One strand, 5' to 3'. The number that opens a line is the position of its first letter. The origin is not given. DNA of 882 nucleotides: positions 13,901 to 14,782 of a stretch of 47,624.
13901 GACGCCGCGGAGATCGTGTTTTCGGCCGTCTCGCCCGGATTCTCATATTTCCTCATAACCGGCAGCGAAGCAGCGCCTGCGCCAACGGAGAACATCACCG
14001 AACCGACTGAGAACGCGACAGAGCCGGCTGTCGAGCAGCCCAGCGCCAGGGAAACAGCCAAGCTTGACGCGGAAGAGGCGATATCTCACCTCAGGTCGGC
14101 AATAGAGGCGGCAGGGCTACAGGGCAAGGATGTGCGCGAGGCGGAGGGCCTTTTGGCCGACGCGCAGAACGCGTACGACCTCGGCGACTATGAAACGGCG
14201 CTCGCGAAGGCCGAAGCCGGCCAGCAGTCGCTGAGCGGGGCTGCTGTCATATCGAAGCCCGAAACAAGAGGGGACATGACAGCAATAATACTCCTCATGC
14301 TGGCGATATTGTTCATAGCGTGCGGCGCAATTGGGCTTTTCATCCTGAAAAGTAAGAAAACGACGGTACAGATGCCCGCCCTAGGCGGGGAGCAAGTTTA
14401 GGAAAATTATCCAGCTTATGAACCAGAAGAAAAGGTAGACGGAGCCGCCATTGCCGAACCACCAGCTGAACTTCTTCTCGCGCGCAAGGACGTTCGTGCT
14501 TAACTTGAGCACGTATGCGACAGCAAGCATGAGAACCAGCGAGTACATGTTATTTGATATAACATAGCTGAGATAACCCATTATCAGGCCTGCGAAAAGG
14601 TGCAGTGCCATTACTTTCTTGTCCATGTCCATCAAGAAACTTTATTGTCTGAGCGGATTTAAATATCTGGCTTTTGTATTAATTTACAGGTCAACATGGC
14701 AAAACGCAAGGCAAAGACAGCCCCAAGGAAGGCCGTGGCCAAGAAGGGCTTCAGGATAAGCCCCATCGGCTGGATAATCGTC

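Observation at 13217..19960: Island of four co-oriented surface-protein genes sharing one C-terminal anchoring cassette (Cys module / Ala-rich helical hairpin / TM / Lys tail)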

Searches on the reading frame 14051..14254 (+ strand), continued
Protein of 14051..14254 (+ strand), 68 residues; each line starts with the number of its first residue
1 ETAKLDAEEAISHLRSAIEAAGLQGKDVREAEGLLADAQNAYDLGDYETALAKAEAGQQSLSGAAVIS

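Call 58: search_solved_structures(query=A6, max_evalue=1, show_alignments=3)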
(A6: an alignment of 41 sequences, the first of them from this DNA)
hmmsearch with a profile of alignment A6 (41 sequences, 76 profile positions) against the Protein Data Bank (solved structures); distinct sequences matched with E-value up to 1: 82 (the best 60 are shown).
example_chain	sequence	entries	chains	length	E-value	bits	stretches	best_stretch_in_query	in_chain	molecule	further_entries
5cwm_A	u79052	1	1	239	6.9e-06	29.1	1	26-75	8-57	Designed helical repeat protein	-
7udk_A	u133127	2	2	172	4.9e-05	26.4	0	14-42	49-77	Designed helical repeat protein (DHR) RPB_LRP2_R4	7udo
6e9z_B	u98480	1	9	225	0.00035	23.7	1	26-70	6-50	DHF119 filament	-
8g4k_A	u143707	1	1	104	0.00089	22.4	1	34-69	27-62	5HCS_TGFBR2_1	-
2hsb_A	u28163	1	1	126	0.0012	21.9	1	31-67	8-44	Hypothetical UPF0332 protein AF0298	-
8bu0_A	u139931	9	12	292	0.0025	20.9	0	31-61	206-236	Consensus tetratricopeptide repeat protein | Crystal structure of an 8-repeat consensus TPR superhelix with Zinc. | Monomer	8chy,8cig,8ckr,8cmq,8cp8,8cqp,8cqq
9dzw_A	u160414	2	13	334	0.0032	20.6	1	11-67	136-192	CalC6_3 with DHR extension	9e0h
9s7t_B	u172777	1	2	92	0.0054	19.9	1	37-70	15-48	DBS5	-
6gv8_A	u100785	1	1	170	0.0054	19.9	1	5-46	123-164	Hyperosmolarity resistance protein Emb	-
9qhc_A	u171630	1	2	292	0.0081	19.3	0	31-61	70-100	Engineered tetratricopeptide repeat protein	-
2fo7_A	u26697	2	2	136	0.0091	19.1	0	30-61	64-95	SYNTHETIC CONSENSUS TPR PROTEIN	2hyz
1ufb_A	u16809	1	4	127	0.01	19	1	33-69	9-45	TT1696 protein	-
6e9v_Q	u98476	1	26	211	0.012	18.8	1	26-75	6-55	DHF79 filament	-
8ch0_A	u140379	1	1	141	0.012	18.7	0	30-61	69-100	Consensus tetratricopeptide repeat protein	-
6ptm_A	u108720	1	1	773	0.026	17.7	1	5-45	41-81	Uncharacterized protein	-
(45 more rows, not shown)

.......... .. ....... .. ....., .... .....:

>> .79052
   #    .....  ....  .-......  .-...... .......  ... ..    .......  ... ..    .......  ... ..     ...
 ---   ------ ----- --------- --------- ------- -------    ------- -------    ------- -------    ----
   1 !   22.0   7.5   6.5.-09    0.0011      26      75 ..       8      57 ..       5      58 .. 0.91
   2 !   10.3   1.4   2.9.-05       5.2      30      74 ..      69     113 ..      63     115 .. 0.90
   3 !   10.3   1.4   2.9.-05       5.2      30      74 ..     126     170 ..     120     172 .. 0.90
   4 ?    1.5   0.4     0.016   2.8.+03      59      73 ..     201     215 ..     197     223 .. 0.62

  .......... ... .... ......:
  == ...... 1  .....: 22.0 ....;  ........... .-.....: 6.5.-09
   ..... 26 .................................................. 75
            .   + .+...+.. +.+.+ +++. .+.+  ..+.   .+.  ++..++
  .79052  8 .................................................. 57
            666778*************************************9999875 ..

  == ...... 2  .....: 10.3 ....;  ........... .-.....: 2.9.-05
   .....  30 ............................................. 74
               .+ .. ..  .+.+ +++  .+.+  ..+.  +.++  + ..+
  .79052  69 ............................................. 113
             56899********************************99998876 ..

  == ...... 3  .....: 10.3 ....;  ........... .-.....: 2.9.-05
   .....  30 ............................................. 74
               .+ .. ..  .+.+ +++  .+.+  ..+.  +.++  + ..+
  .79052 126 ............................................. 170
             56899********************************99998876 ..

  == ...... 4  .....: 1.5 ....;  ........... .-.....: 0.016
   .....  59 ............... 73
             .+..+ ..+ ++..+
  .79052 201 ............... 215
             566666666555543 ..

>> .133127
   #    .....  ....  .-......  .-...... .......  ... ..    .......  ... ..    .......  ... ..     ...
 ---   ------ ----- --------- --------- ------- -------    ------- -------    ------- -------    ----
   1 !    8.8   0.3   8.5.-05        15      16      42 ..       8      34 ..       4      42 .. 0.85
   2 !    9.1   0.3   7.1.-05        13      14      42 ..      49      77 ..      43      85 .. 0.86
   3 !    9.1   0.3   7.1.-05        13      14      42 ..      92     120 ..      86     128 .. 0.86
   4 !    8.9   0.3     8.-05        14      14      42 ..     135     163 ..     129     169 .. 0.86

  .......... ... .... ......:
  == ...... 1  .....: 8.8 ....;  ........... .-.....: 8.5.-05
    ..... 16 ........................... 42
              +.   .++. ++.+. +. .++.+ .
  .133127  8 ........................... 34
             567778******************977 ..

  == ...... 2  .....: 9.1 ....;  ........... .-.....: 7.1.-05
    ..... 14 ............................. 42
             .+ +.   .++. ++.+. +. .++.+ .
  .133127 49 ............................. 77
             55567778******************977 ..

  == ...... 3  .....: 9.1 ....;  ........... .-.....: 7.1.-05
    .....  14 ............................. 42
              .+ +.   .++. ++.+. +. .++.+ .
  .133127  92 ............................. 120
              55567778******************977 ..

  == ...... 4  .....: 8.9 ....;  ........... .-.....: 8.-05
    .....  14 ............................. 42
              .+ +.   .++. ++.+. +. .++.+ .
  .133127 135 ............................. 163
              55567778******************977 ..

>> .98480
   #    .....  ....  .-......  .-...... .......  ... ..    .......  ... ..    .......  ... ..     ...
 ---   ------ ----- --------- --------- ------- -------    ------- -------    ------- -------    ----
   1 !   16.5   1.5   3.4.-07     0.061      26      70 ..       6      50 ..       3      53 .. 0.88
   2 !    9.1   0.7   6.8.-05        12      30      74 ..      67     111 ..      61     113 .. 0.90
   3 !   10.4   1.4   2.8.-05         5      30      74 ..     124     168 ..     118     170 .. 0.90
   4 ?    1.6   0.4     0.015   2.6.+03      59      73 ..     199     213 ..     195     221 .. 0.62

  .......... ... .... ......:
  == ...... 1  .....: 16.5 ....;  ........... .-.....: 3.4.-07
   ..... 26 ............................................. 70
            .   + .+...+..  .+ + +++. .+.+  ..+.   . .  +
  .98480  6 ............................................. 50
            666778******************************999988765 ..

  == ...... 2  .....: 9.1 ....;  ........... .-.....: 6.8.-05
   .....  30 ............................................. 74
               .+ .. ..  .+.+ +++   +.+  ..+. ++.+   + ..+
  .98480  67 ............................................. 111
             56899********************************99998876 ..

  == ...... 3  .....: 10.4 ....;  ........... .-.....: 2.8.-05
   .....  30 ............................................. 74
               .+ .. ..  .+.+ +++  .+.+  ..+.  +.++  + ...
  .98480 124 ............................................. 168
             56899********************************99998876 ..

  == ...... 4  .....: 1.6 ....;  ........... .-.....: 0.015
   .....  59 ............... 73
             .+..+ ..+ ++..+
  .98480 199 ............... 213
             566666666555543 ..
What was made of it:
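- PDB sequence hits of the profile are dominated by designed helical repeats and consensus TPRs (call 58).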

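Call 60: predict_structure(alignment_id=A6)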
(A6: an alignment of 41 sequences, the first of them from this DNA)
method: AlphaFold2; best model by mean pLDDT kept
length: 68 residues; sequences in the alignment: 41
mean_pLDDT: 97.0   pTM: 0.84
mean pLDDT of the five models: 97.0, 97.0, 96.4, 96.1, 95.6
residues with pLDDT >= 90: 66; 70-90: 2; 50-70: 0; < 50: 0
segments of 3 or more residues with pLDDT < 50: none
pLDDT, mean of each block of 10 residues (from residue 1): 97 98 97 98 98 98 91
secondary structure, 60 per line:
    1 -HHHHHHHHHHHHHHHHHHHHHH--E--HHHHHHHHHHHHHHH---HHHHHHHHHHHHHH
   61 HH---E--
elements in order: H2-23 H29-43 H47-62
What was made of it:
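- On Pfam DUF4398 (PF14346): AF2 model with pLDDT 97 (call 60).
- Checked: The 'hairpin' is predicted with high confidence to have three helices, not two (call 60).
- AF2 three-helix bundle with pLDDT 97 and pTM 0.84 (call 60). It yields a pLDDT-97 model (call 60).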

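Call 62: fold_search(model_id=the predicted structure, library=pdb)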
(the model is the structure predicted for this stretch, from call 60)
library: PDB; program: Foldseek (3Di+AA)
matches with E <= 10: 150; with E <= 0.001: 0
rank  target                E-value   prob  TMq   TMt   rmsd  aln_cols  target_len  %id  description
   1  4fzo_A                6.0e-01  0.63  0.50  0.42   5.2        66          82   17  Crystal Structure of the apo-form uranyl binding protein (released 2013-12-11)
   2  2pmr                  7.4e-01  0.91  0.67  0.60   3.3        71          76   15  Crystal structure of a protein of unknown function from Methanobacterium thermoautotrophicum (released 2007-05-08)
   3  4fzp_A                8.4e-01  0.54  0.50  0.42   5.1        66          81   17  Crystal Structure of the uranyl binding protein complexed with uranyl (released 2013-12-11)
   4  9c8w_A                1.0e+00  0.93  0.73  0.82   1.7        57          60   12  X-ray crystal structure of Methylorubrum extorquens apo LanD (released 2024-10-16)
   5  4fzo_B                1.0e+00  0.87  0.67  0.58   2.3        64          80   12  Crystal Structure of the apo-form uranyl binding protein (released 2013-12-11)
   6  3u8v_A                1.6e+00  0.25  0.45  0.38   8.4        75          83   21  Three dimensional structure of the Small Metal Binding Protein, SMBP (released 2011-11-09)
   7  6a93_B                1.6e+00  0.23  0.48  0.11  11.6        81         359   17  Crystal structure of 5-HT2AR in complex with risperidone (released 2019-02-13)
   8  9k5p_B                2.1e+00  0.80  0.80  0.65   1.6        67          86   19  Crystal structure of designed zinc-induced homotrimer C3-Zn2-HEHE-19 (released 2025-10-22)
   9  9e0s_A                2.1e+00  0.75  0.75  0.32   2.1        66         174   24  Cryo-EM structure of a the periplasmic insert from Myxococcus TAtC (released 2025-08-27)
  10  7k3h_A                2.1e+00  0.14  0.43  0.29   8.7        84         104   17  Crystal structure of deep network hallucinated protein 0217 (released 2021-12-22)
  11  9eom                  2.1e+00  0.11  0.39  0.15  22.0        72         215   22  250A Vipp1 dL10Ala helical tubes in the presence of EPL (released 2024-10-16)
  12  9c8w_B                2.2e+00  0.77  0.71  0.83   1.9        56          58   12  X-ray crystal structure of Methylorubrum extorquens apo LanD (released 2024-10-16)
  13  5fd9                  2.4e+00  0.09  0.36  0.23  14.0        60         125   23  X-ray Crystal Structure of ESCRT-III Snf7 core domain (conformation B) (released 2015-12-30)
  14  9y59_A                2.5e+00  0.60  0.66  0.30   1.7        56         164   25  Crystal structure of CSD20f3B, a designed switching binder to CSD20f3A (released 2025-09-17)
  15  3dza_D                2.5e+00  0.14  0.48  0.20  17.9        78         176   13  Crystal structure of a putative membrane protein of unknown function (yfdx) from klebsiella pneumoniae subsp. at 1.65  (released 2008-08-12)
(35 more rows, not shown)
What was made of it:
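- Closest known: Pfam DUF4398. Same: The model superposes on 4FM3 at TM 0.73 and 1.1 A (call 62).
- The model superposes on the DUF4398 crystal structure 4FM3 with TM 0.73 and rmsd 1.1 A over 58 columns (call 62).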

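Call 78: list_cluster_members(proteins=[P0008, P0009, P0010, P0011, P0013, P0014, P0021, P0033, P0046, P0057])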
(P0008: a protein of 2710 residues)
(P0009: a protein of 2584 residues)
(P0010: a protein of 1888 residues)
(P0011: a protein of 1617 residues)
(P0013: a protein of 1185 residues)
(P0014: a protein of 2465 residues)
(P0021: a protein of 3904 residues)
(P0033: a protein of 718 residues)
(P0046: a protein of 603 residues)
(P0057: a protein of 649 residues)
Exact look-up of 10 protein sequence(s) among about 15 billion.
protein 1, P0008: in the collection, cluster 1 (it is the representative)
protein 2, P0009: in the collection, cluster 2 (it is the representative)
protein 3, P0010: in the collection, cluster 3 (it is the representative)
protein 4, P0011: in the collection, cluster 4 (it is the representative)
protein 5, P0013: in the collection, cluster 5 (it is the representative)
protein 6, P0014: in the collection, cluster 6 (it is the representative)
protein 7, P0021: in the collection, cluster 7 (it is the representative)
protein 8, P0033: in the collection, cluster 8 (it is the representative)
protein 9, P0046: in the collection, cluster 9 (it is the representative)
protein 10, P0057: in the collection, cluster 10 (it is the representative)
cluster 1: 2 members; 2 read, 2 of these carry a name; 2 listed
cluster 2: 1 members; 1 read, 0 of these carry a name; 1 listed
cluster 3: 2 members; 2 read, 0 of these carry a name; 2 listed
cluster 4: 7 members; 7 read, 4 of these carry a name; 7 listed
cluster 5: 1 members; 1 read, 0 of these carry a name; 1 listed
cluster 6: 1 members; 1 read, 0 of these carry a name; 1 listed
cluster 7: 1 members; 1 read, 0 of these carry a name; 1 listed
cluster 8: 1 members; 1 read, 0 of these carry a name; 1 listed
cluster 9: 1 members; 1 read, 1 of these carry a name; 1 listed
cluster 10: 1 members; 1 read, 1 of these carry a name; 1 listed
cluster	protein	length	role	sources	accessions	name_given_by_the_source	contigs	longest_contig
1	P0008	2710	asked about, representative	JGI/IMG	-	hypothetical protein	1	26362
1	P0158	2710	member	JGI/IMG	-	hypothetical protein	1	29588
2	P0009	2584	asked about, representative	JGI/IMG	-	-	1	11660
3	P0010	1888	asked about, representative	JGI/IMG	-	-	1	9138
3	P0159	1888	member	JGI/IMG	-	-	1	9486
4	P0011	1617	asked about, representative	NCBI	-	-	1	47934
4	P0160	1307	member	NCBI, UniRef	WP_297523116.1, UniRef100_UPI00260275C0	PQQ-binding-like beta-propeller repeat protein, partial [Thermococcus sp.] | outer membrane protein assembly factor BamB family protein n=1 Tax=Thermococcus sp. ...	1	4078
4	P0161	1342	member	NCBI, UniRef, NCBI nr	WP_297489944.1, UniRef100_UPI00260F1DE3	PEGA domain-containing protein [Thermococcus sp.] | PEGA domain-containing protein n=1 Tax=Thermococcus sp. TaxID=35749 RepID=UPI00260F1DE3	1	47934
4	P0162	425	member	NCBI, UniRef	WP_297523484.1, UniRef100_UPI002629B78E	DUF2341 domain-containing protein, partial [Thermococcus sp.] | DUF2341 domain-containing protein n=1 Tax=Thermococcus sp. TaxID=35749 RepID=UPI002629B78E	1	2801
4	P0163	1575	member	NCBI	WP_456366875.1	LamG-like jellyroll fold domain-containing protein [Thermococcus sp.]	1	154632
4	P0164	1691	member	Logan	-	-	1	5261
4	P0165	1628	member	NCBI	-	-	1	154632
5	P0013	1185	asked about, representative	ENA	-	-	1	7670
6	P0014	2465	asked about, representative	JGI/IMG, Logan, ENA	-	-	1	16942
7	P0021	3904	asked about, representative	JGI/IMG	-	-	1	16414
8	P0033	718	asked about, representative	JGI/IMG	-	-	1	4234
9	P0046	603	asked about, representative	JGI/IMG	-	tetratricopeptide (TPR) repeat protein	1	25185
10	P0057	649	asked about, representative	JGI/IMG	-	hypothetical protein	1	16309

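Call 79: find_encoding_contigs(protein=P0120, flank=10000, max_places=2)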
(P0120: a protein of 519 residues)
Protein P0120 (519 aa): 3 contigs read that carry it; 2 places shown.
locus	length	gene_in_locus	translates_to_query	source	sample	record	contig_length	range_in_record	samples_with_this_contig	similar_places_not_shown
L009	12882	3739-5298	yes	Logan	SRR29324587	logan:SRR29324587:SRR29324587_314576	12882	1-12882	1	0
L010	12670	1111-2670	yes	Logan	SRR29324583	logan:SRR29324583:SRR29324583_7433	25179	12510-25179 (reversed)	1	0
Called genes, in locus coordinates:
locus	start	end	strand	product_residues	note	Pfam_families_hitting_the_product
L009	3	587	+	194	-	?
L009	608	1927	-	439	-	PF01336:tRNA_anti-codon, PF00152:tRNA-synt_2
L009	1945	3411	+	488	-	-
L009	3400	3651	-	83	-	PF19094:EMC6_arch (weak)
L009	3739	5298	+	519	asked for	-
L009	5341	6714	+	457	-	PF15418:DUF4625 (faint), PF17957:Big_7 (faint)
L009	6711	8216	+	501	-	-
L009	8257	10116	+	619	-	-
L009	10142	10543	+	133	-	-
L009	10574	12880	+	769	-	?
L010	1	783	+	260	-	?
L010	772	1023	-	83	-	PF19094:EMC6_arch (weak)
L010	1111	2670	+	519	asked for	-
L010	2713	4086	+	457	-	PF15418:DUF4625 (faint), PF17957:Big_7 (faint)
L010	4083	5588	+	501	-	-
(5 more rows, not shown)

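Call 80: find_encoding_contigs(protein=P0094, flank=10000, max_places=2)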
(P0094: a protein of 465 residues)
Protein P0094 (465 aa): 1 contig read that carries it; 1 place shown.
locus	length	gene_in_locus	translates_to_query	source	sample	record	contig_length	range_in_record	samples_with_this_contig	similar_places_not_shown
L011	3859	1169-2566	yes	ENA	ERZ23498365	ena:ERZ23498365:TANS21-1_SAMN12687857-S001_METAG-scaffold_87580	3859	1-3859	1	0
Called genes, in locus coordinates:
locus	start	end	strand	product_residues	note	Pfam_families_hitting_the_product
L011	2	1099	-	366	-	?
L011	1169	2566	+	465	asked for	-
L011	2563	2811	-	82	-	-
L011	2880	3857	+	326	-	?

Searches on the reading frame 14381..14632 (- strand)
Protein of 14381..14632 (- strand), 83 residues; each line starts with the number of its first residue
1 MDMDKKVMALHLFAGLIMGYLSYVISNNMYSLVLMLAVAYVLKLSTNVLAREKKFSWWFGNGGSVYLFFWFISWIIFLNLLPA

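Call 69: search_protein_families(library=pfam, proteins=[window:14381-14632:-], max_evalue=1)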
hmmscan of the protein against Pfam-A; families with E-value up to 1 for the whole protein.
window:14381-14632:- (83 aa): 1 family
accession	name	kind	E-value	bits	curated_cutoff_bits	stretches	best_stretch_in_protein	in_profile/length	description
PF19094.5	EMC6_arch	-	2.8e-06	28.1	26.7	1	4-79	4-87/87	EMC6-arch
